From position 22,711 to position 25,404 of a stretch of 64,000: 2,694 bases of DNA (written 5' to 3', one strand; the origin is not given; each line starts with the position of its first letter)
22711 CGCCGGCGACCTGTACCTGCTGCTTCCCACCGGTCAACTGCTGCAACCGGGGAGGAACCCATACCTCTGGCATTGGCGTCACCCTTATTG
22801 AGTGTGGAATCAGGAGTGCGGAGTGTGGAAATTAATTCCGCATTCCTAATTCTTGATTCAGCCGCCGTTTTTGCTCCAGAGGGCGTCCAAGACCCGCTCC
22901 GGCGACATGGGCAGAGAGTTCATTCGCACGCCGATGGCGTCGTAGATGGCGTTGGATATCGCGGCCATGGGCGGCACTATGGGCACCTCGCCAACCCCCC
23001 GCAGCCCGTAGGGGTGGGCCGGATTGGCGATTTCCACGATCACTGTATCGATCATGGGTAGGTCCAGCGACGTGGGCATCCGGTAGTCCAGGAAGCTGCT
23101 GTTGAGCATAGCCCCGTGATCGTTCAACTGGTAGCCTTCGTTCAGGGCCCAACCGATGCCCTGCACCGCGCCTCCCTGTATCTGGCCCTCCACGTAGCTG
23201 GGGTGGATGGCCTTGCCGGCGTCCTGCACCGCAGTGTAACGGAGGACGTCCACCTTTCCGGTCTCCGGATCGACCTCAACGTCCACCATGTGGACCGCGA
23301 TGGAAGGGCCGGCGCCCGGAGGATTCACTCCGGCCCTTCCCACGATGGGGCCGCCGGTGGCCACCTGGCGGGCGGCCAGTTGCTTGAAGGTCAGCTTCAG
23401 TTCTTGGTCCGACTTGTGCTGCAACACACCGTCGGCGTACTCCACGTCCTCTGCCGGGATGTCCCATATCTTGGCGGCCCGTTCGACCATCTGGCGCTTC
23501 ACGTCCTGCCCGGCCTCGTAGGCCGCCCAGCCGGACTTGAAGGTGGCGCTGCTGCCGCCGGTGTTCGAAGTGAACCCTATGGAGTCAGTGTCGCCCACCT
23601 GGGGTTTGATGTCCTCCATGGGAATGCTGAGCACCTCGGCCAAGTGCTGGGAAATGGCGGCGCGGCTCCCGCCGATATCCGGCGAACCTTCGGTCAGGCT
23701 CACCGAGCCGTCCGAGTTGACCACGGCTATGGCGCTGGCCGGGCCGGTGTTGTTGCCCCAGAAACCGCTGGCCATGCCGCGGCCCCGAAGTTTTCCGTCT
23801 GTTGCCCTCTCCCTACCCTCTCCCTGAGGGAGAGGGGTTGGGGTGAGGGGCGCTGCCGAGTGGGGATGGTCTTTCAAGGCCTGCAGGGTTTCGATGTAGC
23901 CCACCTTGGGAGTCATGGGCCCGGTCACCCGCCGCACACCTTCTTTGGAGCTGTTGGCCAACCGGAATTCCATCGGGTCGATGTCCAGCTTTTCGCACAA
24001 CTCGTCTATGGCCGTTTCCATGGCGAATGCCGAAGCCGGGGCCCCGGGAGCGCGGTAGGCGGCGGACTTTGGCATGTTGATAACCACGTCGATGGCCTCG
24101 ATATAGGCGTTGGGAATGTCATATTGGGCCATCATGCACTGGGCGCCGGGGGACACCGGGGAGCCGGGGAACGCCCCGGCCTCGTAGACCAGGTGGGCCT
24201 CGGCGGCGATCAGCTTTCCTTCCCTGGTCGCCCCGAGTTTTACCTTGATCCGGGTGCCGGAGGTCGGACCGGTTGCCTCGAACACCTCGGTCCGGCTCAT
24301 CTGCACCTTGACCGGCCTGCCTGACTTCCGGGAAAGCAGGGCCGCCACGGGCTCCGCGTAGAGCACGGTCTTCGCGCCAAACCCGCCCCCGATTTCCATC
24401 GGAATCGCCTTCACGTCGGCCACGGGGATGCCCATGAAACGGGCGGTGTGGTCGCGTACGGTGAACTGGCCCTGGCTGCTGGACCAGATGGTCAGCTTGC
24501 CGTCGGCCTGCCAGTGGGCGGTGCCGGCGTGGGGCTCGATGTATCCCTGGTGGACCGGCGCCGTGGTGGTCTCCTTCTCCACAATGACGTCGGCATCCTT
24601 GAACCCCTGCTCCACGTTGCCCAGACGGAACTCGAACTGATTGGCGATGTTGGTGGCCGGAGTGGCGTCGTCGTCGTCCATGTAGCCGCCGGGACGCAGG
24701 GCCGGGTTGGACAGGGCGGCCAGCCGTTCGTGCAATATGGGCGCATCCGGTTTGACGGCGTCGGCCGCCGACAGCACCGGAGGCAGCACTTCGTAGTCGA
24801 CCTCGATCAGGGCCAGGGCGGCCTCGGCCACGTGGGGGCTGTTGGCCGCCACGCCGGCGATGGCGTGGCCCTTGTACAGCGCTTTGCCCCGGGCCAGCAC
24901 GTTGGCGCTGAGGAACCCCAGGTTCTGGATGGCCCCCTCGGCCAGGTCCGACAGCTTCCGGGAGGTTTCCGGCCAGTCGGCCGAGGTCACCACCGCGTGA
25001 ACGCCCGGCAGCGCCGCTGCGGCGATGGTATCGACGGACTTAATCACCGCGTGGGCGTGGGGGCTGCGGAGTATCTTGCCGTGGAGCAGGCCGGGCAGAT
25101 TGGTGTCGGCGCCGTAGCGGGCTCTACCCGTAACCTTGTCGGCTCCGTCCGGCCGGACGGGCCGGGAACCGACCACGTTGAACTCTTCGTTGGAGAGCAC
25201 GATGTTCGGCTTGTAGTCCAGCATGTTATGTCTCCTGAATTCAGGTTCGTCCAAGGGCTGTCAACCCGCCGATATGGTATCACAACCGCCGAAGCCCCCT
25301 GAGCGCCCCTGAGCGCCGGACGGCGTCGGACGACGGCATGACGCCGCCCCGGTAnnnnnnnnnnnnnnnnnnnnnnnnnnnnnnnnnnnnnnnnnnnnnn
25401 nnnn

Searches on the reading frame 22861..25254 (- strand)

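Call 89: search_protein_families(library=pfam, proteins=[window:22861-25254:-], max_evalue=0.00001)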
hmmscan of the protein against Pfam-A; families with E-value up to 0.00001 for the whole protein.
window:22861-25254:- (798 aa): 3 families
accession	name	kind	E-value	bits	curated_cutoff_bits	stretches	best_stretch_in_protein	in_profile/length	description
PF02738.23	MoCoBD_1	-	1.6e-65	221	27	1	201-434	7-243/244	Molybdopterin cofactor-binding domain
PF20256.3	MoCoBD_2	-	2.1e-65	221.5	27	1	483-733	17-283/283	Molybdopterin cofactor-binding domain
PF01315.27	Ald_Xan_dh_C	-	2.1e-26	92.8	31.3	1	42-158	1-110/110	Aldehyde oxidase and xanthine dehydrogenase, a/b hammerhead domain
